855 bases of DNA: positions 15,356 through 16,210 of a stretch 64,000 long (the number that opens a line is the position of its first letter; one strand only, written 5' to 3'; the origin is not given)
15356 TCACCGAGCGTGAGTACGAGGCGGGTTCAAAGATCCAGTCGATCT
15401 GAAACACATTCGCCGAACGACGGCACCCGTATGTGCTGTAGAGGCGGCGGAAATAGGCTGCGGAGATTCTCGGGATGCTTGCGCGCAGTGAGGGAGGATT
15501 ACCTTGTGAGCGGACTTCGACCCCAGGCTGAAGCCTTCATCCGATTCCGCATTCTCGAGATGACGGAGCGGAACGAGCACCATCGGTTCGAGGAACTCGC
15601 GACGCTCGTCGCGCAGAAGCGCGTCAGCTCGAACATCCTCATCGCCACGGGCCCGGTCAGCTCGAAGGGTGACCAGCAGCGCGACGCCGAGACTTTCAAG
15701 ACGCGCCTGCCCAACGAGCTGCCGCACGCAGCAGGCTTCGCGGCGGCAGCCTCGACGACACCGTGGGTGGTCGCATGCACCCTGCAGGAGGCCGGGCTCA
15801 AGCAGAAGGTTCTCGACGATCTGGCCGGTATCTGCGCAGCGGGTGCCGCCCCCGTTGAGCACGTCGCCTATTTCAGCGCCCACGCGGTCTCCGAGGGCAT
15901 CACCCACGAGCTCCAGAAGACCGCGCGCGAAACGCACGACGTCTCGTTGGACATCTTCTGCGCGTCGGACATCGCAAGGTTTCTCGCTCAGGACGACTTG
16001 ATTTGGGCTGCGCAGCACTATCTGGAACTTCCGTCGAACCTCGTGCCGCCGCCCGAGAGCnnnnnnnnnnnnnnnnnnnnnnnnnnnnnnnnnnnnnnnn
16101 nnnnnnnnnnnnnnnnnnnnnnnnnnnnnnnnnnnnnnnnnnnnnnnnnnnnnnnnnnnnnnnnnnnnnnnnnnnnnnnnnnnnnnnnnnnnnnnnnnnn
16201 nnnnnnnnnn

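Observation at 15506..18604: Unexplained 1032-aa protein downstream of Kiwa: degenerate nuclease-like head, long helical body, no NTPase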

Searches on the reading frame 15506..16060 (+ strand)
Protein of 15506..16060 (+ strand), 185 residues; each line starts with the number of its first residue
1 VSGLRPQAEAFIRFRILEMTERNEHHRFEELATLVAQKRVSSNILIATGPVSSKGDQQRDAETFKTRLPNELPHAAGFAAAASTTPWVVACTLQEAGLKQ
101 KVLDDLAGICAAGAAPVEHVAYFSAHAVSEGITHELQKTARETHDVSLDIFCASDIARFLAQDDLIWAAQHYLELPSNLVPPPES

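Call 37: search_protein_families(library=pfam, alignment_id=A4, max_evalue=5)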
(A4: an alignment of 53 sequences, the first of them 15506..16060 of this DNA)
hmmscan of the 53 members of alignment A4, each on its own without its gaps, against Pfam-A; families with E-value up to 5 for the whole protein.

A. member 1, window:15506-16060:+ (185 aa): 0 families

B. families by the number of members that match (of 53 scanned): 10 families
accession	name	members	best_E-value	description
PF19283.4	APEH_N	4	0.015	Acylamino-acid-releasing enzyme, N-terminal domain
PF09385.16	HisK_N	3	0.12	Histidine kinase N terminal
PF22700.2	MVD-like_N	2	0.12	Diphosphomevalonate decarboxylase-like N-terminal domain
PF02976.21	MutH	1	0.022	DNA mismatch repair enzyme MutH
PF24910.1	Ig_SIBA-E_3rd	1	0.08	Integrin beta-like protein A-E, third Ig-like domain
PF20107.4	DUF6497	1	0.14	Family of unknown function (DUF6497)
PF19888.4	DUF6361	1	0.14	Family of unknown function (DUF6361)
PF14377.11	UBM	1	0.16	Ubiquitin binding region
PF25278.1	DUF7872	1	0.18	Domain of unknown function (DUF7872)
PF25505.1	ARM_CPL3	1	0.29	CPL3 ARM repeat domain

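Call 38: search_solved_structures(query=A4, max_evalue=10, show_alignments=3)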
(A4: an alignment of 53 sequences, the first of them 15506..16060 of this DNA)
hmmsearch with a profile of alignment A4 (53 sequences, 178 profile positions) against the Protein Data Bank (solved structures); distinct sequences matched with E-value up to 10: 1.
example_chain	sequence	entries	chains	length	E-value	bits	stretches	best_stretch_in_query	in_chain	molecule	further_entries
7sq3_A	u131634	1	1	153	1.8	11.4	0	1-21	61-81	Designed trefoil knot protein, variant 1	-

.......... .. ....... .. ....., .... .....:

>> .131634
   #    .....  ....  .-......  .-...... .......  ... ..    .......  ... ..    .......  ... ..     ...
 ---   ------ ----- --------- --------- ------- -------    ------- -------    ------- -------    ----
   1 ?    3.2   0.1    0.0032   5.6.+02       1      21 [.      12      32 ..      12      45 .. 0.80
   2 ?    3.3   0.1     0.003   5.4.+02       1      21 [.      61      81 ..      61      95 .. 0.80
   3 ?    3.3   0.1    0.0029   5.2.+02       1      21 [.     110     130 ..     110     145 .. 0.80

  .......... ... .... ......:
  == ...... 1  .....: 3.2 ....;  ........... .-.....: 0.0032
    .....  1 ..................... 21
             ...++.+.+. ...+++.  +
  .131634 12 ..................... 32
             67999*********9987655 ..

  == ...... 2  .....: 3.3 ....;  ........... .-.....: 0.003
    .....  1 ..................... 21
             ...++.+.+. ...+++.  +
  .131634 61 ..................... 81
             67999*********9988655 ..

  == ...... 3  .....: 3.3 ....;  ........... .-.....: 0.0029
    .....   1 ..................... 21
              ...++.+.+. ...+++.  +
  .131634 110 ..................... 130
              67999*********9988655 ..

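Call 52: predict_structure(alignment_id=A7)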
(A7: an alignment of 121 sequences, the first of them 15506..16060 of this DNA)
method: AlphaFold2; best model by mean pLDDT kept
length: 185 residues; sequences in the alignment: 121
mean_pLDDT: 91.6   pTM: 0.87
mean pLDDT of the five models: 91.6, 90.4, 90.1, 89.5, 86.8
residues with pLDDT >= 90: 142; 70-90: 32; 50-70: 10; < 50: 1
segments of 3 or more residues with pLDDT < 50: none
pLDDT, mean of each block of 10 residues (from residue 1): 82 96 92 96 83 71 89 84 94 95 96 93 97 98 98 97 95 95 80
secondary structure, 60 per line:
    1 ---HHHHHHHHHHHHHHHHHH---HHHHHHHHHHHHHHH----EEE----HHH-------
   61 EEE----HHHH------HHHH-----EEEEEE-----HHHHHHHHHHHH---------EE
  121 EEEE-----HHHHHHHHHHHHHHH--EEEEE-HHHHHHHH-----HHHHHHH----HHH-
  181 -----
elements in order: H4-21 H25-39 E44-46 E61-63 H68-71 H78-81 E87-92 H98-109 E119-124 H130-144 E147-151 H153-160 H166-172
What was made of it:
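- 15506..16060 (+): N-terminal head (aa 1-185): PD-(D/E)xK-fold putative effector domain with order alpha-alpha-beta1-beta2-beta3-alpha-beta4-alpha-beta5-alpha. Domain model pLDDT 91.6 (call 52).
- On PD-(D/E)xK (Mrr-like) nucleases: Model pLDDT 91.6 with that order of elements (call 52).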

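Call 54: fold_search(model_id=the predicted structure, library=pdb)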
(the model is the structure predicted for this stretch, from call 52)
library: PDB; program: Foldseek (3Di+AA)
matches with E <= 10: 639; with E <= 0.001: 0
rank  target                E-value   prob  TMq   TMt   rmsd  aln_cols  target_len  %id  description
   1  4f0p_A                5.1e-03  0.98  0.44  0.22   7.6       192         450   16  MspJI Restriction Endonuclease - P31 Form (released 2012-08-08)
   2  8dgf_A                1.8e-02  0.99  0.40  0.06   7.0       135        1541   13  Avs4 bound to phage PhiV-1 portal (released 2022-08-03)
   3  8dgf_B                4.7e-02  0.98  0.49  0.07   4.4       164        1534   10  Avs4 bound to phage PhiV-1 portal (released 2022-08-03)
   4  5lhc_A                4.7e-02  0.85  0.35  0.14   7.0       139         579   10  The structure of D456A mutant of Nt.BspD6I nicking endonuclease at 0.24 nm resolution . (released 2017-08-16)
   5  1xmx                  7.1e-02  0.69  0.27  0.15   8.2       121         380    9  Crystal structure of protein VC1899 from Vibrio cholerae (released 2004-11-16)
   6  2ziu_A                9.5e-02  0.60  0.28  0.20  10.1       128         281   11  Crystal structure of the Mus81-Eme1 complex (released 2008-04-29)
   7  8hyj_E                1.0e-01  0.72  0.35  0.32   9.2       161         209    9  A cryo-EM structure of KTF1-bound polymerase V transcription elongation complex (released 2023-06-21)
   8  6qnz_B                1.8e-01  0.72  0.33  0.13   5.5       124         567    9  Crystal structure of the site-specific DNA nickase N.BspD6I E418A Mutant (released 2020-03-04)
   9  8him_E                2.2e-01  0.38  0.37  0.34  14.1       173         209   12  A cryo-EM structure of B. oleracea RNA polymerase V elongation complex at 2.73 Angstrom (released 2023-03-22)
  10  6xl1_A                2.3e-01  0.84  0.41  0.22   4.5       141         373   11  crystal structure of cA4-activated Card1(D294N) (released 2020-12-30)
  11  5liz                  2.3e-01  0.54  0.34  0.13   7.1       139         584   10  The structure of Nt.BspD6I nicking endonuclease with all cysteines mutated by serine residues at 0.19 nm resolution . (released 2017-08-02)
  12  2ewf                  2.5e-01  0.57  0.35  0.14   6.9       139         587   11  Crystal structure of the site-specific DNA nickase N.BspD6I (released 2006-11-21)
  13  1fok_A                2.6e-01  0.41  0.39  0.16   9.1       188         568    6  STRUCTURE OF RESTRICTION ENDONUCLEASE FOKI BOUND TO DNA (released 1997-12-03)
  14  2f9w_A                3.0e-01  0.54  0.22  0.17   5.3        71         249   20  Structure of the type III CoaA from Pseudomonas aeruginosa (released 2006-08-22)
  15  5lhc_B                3.1e-01  0.57  0.34  0.13   5.8       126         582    7  The structure of D456A mutant of Nt.BspD6I nicking endonuclease at 0.24 nm resolution . (released 2017-08-16)
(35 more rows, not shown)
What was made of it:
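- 15506..16060 (+): Top Foldseek PDB matches are MspJI, the Avs4 N-terminal nuclease, Nt.BspD6I, VC1899, Mus81, Card1 and FokI; probabilities reach 0.99 but every E-value is above 1e-3 (call 54).
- On PD-(D/E)xK (Mrr-like) nucleases: The top Foldseek hits are all REase-fold proteins, with probability up to 0.99 but E>=5e-3 (call 54).
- Closest known: Avs / AVAST and bNACHT-type STAND NTPases. Same: The Avs4 nuclease is among the best structural matches (call 54).
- Foldseek places it in the REase-like fold, nearest MspJI and the Avs4 nuclease (call 54). Foldseek support for the fold is weak in E-value terms (call 54).
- Tried and rejected: K101xxxD105 resembles the ERKxxxD motif, and Mus81-Eme1 appears among the weak Foldseek hits (call 54).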

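Call 80: search_protein_representatives(alignment_id=A8)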
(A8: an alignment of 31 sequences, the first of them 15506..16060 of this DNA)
Query: 31 sequences, 183 profile positions. Proteins with E-value up to 0.001 (for the whole library): 1371; up to 1e-10: 1107; up to 1e-30: 531. The best 150 are listed.
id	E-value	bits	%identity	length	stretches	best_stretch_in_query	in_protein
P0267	9.4e-80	282.9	-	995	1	1-181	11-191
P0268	8.1e-79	279.9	-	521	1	1-182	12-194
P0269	1.3e-77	275.9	-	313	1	1-181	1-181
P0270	1.8e-76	272.2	-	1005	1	1-181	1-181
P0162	2.4e-76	271.8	-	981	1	1-182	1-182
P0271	6.9e-76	270.3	-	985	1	1-182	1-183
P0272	2.4e-75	268.6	-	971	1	1-181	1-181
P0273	2.4e-75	268.5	-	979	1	1-181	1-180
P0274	8.4e-75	266.8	-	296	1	1-182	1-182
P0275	1.5e-74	265.9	-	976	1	1-182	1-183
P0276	2.6e-74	265.2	-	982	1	1-182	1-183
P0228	2.7e-74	265.1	-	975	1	1-181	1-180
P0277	4.5e-74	264.4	-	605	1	1-181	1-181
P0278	5.3e-74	264.2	-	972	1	1-182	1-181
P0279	5.8e-74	264.0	-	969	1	1-181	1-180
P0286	3.9e-73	261.4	-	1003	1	1-182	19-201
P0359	1.5e-66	239.9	-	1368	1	3-178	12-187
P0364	3.6e-66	238.6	-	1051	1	1-181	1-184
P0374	1.3e-65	236.9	-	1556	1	3-175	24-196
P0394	2.4e-64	232.7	-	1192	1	1-176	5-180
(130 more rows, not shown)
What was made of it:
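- A profile of the N-domain alone finds 531 representatives at E<=1e-30 (call 80).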

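Call 81: search_protein_families(library=pfam, proteins=[P0359, P0374, P0394, P0286, P0364], max_evalue=0.01)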
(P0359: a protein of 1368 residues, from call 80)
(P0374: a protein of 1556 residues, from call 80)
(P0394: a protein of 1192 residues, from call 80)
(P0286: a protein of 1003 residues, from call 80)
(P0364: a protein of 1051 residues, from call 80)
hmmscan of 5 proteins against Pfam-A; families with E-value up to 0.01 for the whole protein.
P0359 (1368 aa): 12 families
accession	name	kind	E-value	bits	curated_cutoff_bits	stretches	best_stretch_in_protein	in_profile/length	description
PF13424.12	TPR_12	-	3.3e-24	85.3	30.1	3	678-755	3-76/77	Tetratricopeptide repeat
PF13374.12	TPR_10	-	3.7e-21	74.9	27.5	2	678-711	2-35/42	Tetratricopeptide repeat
PF00515.34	TPR_1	-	3.7e-10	39.6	27.8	0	681-709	4-32/34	Tetratricopeptide repeat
PF13181.12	TPR_8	-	2.2e-06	27.8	25.7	0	678-710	1-33/34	Tetratricopeptide repeat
PF12968.13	DUF3856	-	3.1e-06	27.6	27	1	727-841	13-123/143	Domain of Unknown Function (DUF3856)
PF13671.12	AAA_33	-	1.1e-05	26.2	27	1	250-381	1-94/143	AAA domain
PF07719.23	TPR_2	-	1.6e-05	25.1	27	0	1094-1124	1-31/34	Tetratricopeptide repeat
PF25199.1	nSTAND_NTPase5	-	6.3e-05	23.3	34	1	245-337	38-135/145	Novel STAND NTPase 5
PF13191.12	AAA_16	-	7.2e-05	23.8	32.6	1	247-403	24-142/167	AAA ATPase domain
PF24885.1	TPR_NPHP3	-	0.0014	18.5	100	0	1053-1176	59-177/239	Nephrocystin-3 TPR domain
PF13401.12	AAA_22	-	0.0026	18.5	27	0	250-326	7-64/130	AAA domain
PF05729.18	NACHT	-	0.0043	17.3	26.7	0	250-274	2-26/167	NACHT domain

P0374 (1556 aa): 16 families
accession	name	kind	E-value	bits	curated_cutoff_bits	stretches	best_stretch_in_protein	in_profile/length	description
PF13424.12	TPR_12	-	1.3e-40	137.8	30.1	5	1143-1214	3-76/77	Tetratricopeptide repeat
PF07719.23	TPR_2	-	1.1e-15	56.8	27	0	663-689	1-27/34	Tetratricopeptide repeat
PF13374.12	TPR_10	-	2.4e-15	56.4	27.5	0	663-689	2-28/42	Tetratricopeptide repeat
PF00515.34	TPR_1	-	2.7e-10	40.1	27.8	0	663-689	1-27/34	Tetratricopeptide repeat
PF17874.7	TPR_MalT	-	9.6e-10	38.7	45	3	695-835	32-174/336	MalT-like TPR region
PF13176.12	TPR_7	-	1.2e-09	37.9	27.9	0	665-688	1-24/36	Tetratricopeptide repeat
PF13181.12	TPR_8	-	5.3e-09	36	25.7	0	663-690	1-28/34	Tetratricopeptide repeat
PF13401.12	AAA_22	-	1.2e-08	35.7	27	1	249-346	8-105/130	AAA domain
PF13428.12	TPR_14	-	3.1e-07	30.9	23.5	0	746-769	4-27/44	Tetratricopeptide repeat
PF00931.28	NB-ARC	-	2.9e-06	27.2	23.5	1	248-462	20-247/248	NB-ARC domain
PF13191.12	AAA_16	-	5.8e-05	24.1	32.6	1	221-336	2-141/167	AAA ATPase domain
PF13414.12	TPR_11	-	0.00016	21.8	26.8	0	955-969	6-20/42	TPR repeat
PF13174.12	TPR_6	-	0.00017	22.5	26.3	0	746-768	3-25/33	Tetratricopeptide repeat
PF13432.12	TPR_16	-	0.00017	22.4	32.7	0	988-1052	2-60/65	Tetratricopeptide repeat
PF05729.18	NACHT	-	0.0012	19.1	26.7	1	249-336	3-90/167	NACHT domain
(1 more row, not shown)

P0394 (1192 aa): 7 families
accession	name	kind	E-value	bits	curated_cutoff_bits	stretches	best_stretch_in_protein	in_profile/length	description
PF05729.18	NACHT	-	3.4e-09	37.2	26.7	1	249-414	1-165/167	NACHT domain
PF13191.12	AAA_16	-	9.2e-05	23.4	32.6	1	247-357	23-149/167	AAA ATPase domain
PF20720.3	nSTAND3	-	0.0001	22.5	27.2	1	238-290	7-58/155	Novel STAND NTPase 3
PF13521.12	AAA_28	-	0.00032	21.4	27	1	250-292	1-48/164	AAA domain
PF01602.26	Adaptin_N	-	0.0013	17.9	37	0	770-898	361-485/524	Adaptin N terminal region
PF13401.12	AAA_22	-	0.0022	18.7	27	0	248-350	5-94/130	AAA domain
PF24883.2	NPHP3_N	-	0.0022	18.6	24.8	0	251-362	25-146/164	Nephrocystin 3, N-terminal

P0286 (1003 aa): 0 families

P0364 (1051 aa): 1 family
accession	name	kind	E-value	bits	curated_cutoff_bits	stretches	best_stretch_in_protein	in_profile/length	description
PF13424.12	TPR_12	-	0.002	18.7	30.1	0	491-547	8-66/77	Tetratricopeptide repeat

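Call 84: search_protein_families(library=padloc, proteins=[P0359, P0374, P0394], max_evalue=0.001)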
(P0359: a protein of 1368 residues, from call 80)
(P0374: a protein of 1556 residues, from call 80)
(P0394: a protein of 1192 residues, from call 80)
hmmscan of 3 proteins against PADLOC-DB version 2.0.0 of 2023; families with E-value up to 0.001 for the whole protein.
P0359 (1368 aa): 0 families

P0374 (1556 aa): 1 family
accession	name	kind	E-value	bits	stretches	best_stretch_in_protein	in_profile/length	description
PDLC01169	TPR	-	2.1e-16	58.1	0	864-936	110-182/252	TPR repeats containing protein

P0394 (1192 aa): 1 family
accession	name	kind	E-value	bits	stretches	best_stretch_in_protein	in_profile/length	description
PDLC00104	GajB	-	0.00096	16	0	242-279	9-46/574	UrvD helicase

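Call 86: find_encoding_contigs(protein=P0374, flank=8000, max_places=2)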
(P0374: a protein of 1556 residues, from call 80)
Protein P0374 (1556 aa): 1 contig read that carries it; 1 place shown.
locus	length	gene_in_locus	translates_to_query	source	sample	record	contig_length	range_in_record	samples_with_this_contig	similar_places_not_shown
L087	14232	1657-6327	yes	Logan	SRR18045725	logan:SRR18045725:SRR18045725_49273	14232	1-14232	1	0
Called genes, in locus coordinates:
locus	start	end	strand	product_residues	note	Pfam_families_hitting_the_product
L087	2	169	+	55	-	?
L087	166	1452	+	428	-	-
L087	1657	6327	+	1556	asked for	PF13401:AAA_22, PF13176:TPR_7 (faint), PF00515:TPR_1 (faint), PF07719:TPR_2 (faint), PF13181:TPR_8 (faint), PF13374:TPR_10 (faint), PF13428:TPR_14 (faint), PF13424:TPR_12, +1 more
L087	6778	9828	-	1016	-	PF04313:HSDR_N, PF00270:DEAD, PF04851:ResIII, PF18766:SWI2_SNF2, PF22679:T1R_D3-like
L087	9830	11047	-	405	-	PF01420:Methylase_S (faint)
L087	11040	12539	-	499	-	PF12161:HsdM_N, PF02384:N6_Mtase, PF01170:UPF0020 (faint)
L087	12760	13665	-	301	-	PF02826:2-Hacid_dh_C (weak), PF03446:NAD_binding_2, PF03807:F420_oxidored, PF13460:NAD_binding_10 (faint), PF14833:NAD_binding_11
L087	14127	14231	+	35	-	?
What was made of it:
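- One of these sits beside a type I R-M system (call 86).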
